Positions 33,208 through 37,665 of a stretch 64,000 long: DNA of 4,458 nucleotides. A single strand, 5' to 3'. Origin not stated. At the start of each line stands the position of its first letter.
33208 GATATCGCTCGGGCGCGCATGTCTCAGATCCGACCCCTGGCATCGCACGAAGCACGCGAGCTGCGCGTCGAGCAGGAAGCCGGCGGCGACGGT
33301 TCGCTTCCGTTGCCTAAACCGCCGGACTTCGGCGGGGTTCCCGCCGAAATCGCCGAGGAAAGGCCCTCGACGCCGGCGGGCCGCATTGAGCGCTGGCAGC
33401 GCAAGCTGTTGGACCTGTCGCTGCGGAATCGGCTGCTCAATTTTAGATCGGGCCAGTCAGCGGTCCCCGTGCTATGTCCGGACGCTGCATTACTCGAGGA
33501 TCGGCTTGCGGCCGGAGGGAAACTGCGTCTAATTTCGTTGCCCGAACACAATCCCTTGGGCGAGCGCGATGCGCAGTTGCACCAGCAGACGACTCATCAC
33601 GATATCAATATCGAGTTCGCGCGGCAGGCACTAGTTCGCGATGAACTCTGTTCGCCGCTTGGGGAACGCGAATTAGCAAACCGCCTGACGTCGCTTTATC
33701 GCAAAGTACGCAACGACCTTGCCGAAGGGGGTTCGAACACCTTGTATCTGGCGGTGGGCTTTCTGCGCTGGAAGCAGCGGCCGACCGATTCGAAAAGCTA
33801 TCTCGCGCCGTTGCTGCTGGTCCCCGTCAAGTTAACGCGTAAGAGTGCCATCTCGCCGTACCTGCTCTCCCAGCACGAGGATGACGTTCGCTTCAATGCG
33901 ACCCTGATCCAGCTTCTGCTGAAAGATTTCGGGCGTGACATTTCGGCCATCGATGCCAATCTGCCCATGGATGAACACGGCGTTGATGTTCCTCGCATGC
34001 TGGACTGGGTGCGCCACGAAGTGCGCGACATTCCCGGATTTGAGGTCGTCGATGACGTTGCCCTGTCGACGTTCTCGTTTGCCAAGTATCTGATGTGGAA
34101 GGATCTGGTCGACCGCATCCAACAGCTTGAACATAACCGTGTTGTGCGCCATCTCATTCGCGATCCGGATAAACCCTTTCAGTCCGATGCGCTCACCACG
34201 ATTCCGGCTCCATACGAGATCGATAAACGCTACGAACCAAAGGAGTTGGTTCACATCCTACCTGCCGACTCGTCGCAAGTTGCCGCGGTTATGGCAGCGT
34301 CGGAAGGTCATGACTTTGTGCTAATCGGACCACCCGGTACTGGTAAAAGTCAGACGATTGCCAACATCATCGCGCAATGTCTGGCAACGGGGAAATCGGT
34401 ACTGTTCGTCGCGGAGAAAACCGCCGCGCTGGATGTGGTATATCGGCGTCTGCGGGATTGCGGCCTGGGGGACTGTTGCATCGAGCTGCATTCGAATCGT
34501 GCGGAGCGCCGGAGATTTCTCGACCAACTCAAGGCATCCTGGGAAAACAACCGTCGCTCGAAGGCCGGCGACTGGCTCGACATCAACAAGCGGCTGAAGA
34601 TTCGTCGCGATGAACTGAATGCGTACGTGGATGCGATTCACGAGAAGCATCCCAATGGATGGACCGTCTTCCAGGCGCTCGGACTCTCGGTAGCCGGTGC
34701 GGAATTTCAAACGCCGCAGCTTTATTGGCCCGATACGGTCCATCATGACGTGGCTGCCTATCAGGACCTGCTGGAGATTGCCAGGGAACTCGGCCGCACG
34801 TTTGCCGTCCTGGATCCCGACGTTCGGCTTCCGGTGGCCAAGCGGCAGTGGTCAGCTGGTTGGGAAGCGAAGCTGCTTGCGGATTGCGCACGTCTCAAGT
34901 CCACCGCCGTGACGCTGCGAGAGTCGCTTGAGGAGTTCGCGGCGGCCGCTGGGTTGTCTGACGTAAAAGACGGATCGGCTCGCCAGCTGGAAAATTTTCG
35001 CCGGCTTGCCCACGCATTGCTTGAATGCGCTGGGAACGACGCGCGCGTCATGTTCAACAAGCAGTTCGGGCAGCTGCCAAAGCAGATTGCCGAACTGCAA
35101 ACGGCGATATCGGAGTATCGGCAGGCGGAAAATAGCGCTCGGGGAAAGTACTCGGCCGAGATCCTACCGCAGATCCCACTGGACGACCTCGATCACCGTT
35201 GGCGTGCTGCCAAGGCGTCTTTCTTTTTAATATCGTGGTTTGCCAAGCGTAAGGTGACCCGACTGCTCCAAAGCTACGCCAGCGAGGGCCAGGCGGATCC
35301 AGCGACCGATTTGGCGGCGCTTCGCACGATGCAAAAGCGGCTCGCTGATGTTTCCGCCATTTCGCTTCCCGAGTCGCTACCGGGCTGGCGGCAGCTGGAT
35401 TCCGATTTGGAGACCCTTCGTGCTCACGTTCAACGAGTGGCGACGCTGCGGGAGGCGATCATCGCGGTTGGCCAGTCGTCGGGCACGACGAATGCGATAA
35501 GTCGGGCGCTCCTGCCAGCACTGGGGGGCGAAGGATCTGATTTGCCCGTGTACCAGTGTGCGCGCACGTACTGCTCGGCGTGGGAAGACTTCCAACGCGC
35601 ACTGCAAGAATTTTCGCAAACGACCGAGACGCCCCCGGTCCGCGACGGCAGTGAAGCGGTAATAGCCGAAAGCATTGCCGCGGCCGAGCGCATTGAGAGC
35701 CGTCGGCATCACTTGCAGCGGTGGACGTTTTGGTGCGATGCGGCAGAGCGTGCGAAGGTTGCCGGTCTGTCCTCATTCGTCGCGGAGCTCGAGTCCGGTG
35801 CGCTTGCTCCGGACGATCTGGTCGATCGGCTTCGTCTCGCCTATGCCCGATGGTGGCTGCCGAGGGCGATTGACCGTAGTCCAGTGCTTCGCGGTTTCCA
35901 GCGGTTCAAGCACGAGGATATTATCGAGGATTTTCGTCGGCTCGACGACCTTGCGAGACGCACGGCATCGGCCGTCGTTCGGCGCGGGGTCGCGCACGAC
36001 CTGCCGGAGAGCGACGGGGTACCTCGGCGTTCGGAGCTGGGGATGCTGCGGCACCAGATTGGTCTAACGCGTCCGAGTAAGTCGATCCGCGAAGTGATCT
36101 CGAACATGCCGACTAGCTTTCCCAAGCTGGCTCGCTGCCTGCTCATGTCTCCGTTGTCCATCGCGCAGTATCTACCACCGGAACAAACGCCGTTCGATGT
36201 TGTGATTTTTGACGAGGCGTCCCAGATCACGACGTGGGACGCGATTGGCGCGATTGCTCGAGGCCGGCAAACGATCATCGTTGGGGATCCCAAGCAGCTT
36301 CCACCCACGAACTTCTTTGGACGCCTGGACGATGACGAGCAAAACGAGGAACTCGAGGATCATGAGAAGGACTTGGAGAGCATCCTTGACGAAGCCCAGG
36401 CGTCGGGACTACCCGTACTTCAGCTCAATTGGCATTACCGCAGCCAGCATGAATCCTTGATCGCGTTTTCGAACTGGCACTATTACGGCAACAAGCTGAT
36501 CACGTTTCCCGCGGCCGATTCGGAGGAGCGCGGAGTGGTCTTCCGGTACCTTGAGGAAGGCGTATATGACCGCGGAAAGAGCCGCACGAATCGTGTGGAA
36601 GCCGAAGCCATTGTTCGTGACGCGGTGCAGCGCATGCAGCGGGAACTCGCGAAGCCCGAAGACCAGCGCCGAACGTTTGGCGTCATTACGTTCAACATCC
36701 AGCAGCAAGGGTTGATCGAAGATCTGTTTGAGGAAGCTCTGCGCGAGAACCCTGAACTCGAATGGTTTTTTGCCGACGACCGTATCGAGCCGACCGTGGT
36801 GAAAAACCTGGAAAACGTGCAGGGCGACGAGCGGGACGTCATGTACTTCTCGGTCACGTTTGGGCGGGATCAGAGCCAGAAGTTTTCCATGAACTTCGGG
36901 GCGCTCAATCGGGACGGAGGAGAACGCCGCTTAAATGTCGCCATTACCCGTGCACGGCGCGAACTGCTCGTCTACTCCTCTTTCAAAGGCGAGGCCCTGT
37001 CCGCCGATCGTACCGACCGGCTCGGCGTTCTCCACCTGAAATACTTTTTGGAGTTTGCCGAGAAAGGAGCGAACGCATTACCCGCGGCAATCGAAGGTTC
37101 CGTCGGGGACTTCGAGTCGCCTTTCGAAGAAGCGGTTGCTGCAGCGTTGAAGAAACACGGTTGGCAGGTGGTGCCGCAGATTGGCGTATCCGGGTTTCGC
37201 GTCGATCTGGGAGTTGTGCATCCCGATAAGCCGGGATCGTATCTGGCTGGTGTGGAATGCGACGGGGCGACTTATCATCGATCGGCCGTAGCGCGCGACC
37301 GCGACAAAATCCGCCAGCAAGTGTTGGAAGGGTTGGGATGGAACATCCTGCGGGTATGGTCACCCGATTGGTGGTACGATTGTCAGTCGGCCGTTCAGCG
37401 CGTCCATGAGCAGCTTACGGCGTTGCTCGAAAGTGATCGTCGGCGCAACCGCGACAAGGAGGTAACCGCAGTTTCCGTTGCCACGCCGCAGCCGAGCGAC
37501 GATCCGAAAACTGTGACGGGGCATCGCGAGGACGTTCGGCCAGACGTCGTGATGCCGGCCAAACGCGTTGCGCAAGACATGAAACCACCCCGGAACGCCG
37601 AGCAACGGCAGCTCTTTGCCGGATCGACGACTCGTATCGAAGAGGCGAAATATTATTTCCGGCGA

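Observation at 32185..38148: Hhe-like giant helicase–Vsr-like nuclease protein with an extra N-terminal transglutaminase-like domain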

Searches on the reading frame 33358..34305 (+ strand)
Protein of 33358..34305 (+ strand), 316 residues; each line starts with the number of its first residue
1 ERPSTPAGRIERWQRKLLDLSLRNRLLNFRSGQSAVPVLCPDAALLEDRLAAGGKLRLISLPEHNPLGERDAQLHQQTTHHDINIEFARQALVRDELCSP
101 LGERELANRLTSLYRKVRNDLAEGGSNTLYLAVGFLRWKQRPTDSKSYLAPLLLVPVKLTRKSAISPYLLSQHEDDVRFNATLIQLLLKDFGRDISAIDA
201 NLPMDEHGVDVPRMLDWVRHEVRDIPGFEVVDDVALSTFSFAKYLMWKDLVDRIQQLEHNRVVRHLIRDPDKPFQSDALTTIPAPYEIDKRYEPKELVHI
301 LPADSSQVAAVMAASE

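Call 79: predict_structure(alignment_id=A3)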
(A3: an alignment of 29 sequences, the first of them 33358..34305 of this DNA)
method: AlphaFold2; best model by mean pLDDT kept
length: 316 residues; sequences in the alignment: 29
mean_pLDDT: 75.2   pTM: 0.65
mean pLDDT of the five models: 75.2, 71.2, 70.8, 70.6, 69.6
residues with pLDDT >= 90: 72; 70-90: 132; 50-70: 75; < 50: 37
segments of 3 or more residues with pLDDT < 50: 1-3, 12-14, 16-18, 242-248, 301-304, 306-316
pLDDT, mean of each block of 10 residues (from residue 1): 50 48 71 84 89 91 76 71 86 93 92 81 66 90 84 90 88 84 82 84 85 91 88 82 49 59 64 60 65 61 46 43
secondary structure, 60 per line:
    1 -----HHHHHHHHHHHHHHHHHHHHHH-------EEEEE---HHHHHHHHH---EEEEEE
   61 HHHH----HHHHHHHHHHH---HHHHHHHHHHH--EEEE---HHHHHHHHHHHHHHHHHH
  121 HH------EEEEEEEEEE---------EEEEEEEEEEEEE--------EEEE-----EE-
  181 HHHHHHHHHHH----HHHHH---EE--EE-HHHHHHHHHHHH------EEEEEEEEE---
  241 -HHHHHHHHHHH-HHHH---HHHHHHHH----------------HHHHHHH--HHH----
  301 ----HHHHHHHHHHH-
elements in order: H6-27 E35-39 H43-51 E55-60 H61-64 H69-79 H83-93 E96-99 H103-122 E129-138 E148-160 E169-172 H181-191 H196-200 H211-222 E229-237 H242-252 H254-257 H261-268 H285-291 H305-315

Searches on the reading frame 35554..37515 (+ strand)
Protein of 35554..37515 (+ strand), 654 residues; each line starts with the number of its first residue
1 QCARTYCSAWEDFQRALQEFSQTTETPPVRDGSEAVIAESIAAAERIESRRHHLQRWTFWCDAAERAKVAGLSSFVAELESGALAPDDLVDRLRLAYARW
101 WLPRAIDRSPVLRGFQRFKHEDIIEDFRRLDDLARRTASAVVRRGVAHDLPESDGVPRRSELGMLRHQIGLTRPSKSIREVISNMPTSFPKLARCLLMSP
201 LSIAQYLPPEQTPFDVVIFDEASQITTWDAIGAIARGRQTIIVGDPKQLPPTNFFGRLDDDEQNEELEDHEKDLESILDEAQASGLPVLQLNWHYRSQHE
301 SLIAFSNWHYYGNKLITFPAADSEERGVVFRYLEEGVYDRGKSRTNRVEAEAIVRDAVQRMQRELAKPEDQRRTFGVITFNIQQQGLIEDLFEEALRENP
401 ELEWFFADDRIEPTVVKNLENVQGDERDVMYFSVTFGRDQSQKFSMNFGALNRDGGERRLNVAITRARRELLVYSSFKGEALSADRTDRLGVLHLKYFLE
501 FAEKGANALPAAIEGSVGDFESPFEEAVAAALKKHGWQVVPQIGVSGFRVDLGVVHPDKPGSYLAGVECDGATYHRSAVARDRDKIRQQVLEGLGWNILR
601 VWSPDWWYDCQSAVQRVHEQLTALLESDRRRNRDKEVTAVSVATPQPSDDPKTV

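Call 54: search_dna_similar(query=window:35554-37515:+, collection=plasmids, mode=protein, max_rows=40, rows=spread)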
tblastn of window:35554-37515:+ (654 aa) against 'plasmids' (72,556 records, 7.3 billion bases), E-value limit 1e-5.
Records with a match: 537; places in all: 555; records where one place covers at least 80% of the query: 388.
Best place of each record, by identity: 60-80% 17; <60% 520.
By first word of the organism name: Klebsiella 239; Ralstonia 105; Acinetobacter 47; Rhizobium 22; Raoultella 11; Mesorhizobium 6; Paracoccus 6; Vibrio 5; Variovorax 5; Thioclava 4; and 64 more.
By predicted mobility (MOB-suite, as given by PLSDB): conjugative 217; non-mobilizable 170; mobilizable 150.
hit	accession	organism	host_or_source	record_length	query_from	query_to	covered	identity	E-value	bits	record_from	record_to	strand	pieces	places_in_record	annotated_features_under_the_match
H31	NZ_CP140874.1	Rhizobium beringeri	Trifolium pratense,whole organism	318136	54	638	89%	67.3%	0e+0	814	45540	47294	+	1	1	DUF3320 domain-containing protein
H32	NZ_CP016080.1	Mesorhizobium loti NZP2037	Lotus,cell culture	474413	54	642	90%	61.2%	0e+0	723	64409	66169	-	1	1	DUF3320 domain-containing protein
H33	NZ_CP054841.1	Comamonas antarctica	whole organism,R2A medium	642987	52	635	89%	53.9%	0e+0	600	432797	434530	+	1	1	DUF3320 domain-containing protein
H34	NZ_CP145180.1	Raoultella ornithinolytica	Hospital waste water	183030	54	629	88%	47.6%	9e-167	536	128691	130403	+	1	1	DUF3320 domain-containing protein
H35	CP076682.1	Pseudoalteromonas shioyasakiensis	isolated microorganism,Ocean water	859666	54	632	89%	44.7%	8e-160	516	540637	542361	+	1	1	none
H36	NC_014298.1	Halalkalicoccus jeotgali B3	-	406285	54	629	88%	42.6%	6e-130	430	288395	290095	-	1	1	DUF4011 domain-containing protein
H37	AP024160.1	Ralstonia solanacearum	Zingiber officinale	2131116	53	625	88%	40.7%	6e-114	383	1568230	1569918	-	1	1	hypothetical protein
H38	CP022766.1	Ralstonia solanacearum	Solanum tuberosum,single cell,Potato ...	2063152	53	625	88%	40.7%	7e-114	383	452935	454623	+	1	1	helicase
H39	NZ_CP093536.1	Ralstonia pseudosolanacearum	cell culture,pepper stem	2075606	53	625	88%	40.7%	2e-113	382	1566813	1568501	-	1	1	none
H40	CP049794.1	Ralstonia solanacearum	whole organism,isolated from the ...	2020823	53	625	88%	40.5%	5e-113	380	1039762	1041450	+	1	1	none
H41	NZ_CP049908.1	Hymenobacter sp. HDW8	single bacterial strain,Siniperca ...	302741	54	630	88%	39.4%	7e-114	383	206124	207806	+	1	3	DUF3320 domain-containing protein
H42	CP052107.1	Ralstonia solanacearum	tomato,cell culture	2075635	79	625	84%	40.6%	6e-108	366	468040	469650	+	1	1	none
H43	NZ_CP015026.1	Klebsiella pneumoniae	-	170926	54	624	87%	37.4%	9e-102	348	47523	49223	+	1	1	hhe: DUF4011 domain-containing anti-phage protein Hhe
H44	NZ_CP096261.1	Klebsiella pneumoniae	Homo sapiens,urine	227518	54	624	87%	37.4%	9e-102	348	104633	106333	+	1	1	AAA domain-containing protein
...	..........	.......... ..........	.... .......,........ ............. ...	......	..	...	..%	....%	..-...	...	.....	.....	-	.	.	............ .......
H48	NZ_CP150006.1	Klebsiella pneumoniae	-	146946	54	622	87%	37.0%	3e-100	343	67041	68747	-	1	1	hhe: DUF4011 domain-containing anti-phage protein Hhe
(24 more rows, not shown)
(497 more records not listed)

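Call 55: get_annotated_region(hit=H48, flank=8000)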
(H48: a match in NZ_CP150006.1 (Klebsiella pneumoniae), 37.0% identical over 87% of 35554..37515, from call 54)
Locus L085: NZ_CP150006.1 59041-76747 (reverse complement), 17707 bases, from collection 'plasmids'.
description: Klebsiella pneumoniae strain 2024CK-00033 plasmid unnamed2, complete sequence
organism: Klebsiella pneumoniae (NCBI taxid 573)
taxonomy: Bacteria; Pseudomonadota; Gammaproteobacteria; Enterobacterales; Enterobacteriaceae; Klebsiella; Klebsiella pneumoniae
host: -; source: -; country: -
typing (MOB-suite, as given by PLSDB): conjugative; replicon IncFIB,IncFII,rep_cluster_2183; relaxase MOBF,MOBF; mating-pair formation MPF_F
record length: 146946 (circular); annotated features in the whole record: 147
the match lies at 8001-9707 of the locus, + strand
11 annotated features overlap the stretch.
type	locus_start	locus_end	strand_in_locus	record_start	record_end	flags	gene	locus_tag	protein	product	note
CDS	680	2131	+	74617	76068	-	-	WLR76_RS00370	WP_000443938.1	DUF262 domain-containing protein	-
CDS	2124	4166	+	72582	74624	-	-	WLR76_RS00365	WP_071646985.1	DUF262 domain-containing protein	-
CDS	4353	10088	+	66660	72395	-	hhe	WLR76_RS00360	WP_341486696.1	DUF4011 domain-containing anti-phage protein Hhe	GO:0051607 - defense response to virus [Evidence IEA]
CDS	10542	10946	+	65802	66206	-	-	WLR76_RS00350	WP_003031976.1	transposase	GO:0006313 - DNA transposition [Evidence IEA]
CDS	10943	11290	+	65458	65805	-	tnpB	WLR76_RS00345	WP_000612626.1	IS66 family insertion sequence element accessory protein TnpB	-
CDS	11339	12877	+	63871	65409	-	-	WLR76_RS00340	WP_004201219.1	IS66-like element ISKpn24 family transposase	GO:0006313 - DNA transposition [Evidence IEA]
CDS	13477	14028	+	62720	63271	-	-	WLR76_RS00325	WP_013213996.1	phospholipase D family protein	-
CDS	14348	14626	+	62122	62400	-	-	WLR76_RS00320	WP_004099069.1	replication regulatory protein RepA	-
CDS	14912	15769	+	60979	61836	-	repA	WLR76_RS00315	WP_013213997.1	incFII family plasmid replication initiator RepA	GO:0006276 - plasmid maintenance [Evidence IEA]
CDS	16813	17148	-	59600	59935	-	-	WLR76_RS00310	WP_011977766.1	C2H2-type zinc finger protein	-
CDS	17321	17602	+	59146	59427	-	-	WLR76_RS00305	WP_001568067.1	hypothetical protein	-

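Call 57: search_protein_families(library=pfam, proteins=[L085:4353-10085:+], max_evalue=0.01)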
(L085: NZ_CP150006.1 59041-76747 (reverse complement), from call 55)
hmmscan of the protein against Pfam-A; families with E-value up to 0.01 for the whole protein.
L085:4353-10085:+ (1911 aa): 14 families
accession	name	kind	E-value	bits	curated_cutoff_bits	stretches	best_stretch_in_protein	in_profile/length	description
PF13195.11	DUF4011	-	1.6e-37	129.4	22.2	1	30-308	1-158/158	Protein of unknown function (DUF4011)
PF18741.7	MTES_1575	-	4.1e-37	126.6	38.2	1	1683-1780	1-96/96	REase_MTES_1575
PF13086.12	AAA_11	-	7.7e-17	62.3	27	2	1378-1420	212-254/257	AAA domain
PF13087.12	AAA_12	-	1e-11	45.2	27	1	1455-1637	19-193/195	AAA domain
PF13245.12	AAA_19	-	4.7e-09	37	25.1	1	430-491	1-64/134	AAA domain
PF13604.12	AAA_30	-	3.8e-08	33.7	27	1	428-489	4-67/191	AAA domain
PF00580.27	UvrD-helicase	-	8.6e-06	26.1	23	1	436-622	10-183/271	UvrD/REP helicase N-terminal domain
PF04480.18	DUF559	-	2.7e-05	24.4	20.6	1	1724-1780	55-108/109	Protein of unknown function (DUF559)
PF01443.25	Viral_helicase1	-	0.00014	22.2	21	0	443-514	1-68/228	Viral superfamily 1 RNA helicase core domain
PF01580.24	FtsK_SpoIIIE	-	0.00058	19.8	24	1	429-466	27-65/221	FtsK/SpoIIIE family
PF13401.12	AAA_22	-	0.00063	20.5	27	0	441-575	6-129/130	AAA domain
PF04851.21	ResIII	-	0.0021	18.4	22.5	1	440-495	23-80/164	Type III restriction enzyme, res subunit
PF20720.3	nSTAND3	-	0.0061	16.7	27.2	0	441-514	18-95/155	Novel STAND NTPase 3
PF00270.35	DEAD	-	0.0075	16.5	26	0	430-532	4-107/167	DEAD/DEAH box helicase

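Call 58: search_protein_families(library=ncbifam, proteins=[L085:4353-10085:+], max_evalue=1e-50)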
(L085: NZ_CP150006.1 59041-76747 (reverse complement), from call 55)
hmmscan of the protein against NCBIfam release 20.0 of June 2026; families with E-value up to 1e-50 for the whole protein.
L085:4353-10085:+ (1911 aa): 2 families
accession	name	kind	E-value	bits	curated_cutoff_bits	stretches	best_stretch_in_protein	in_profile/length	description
NF042953.1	Hhe_antiphage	equivalog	0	2736.2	2000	1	23-1894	1-1797/1797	DUF4011 domain-containing anti-phage protein Hhe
NF058533.1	antiphage_ProA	equivalog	0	1131.9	1500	1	194-1794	428-1717/1903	anti-phage protein ProA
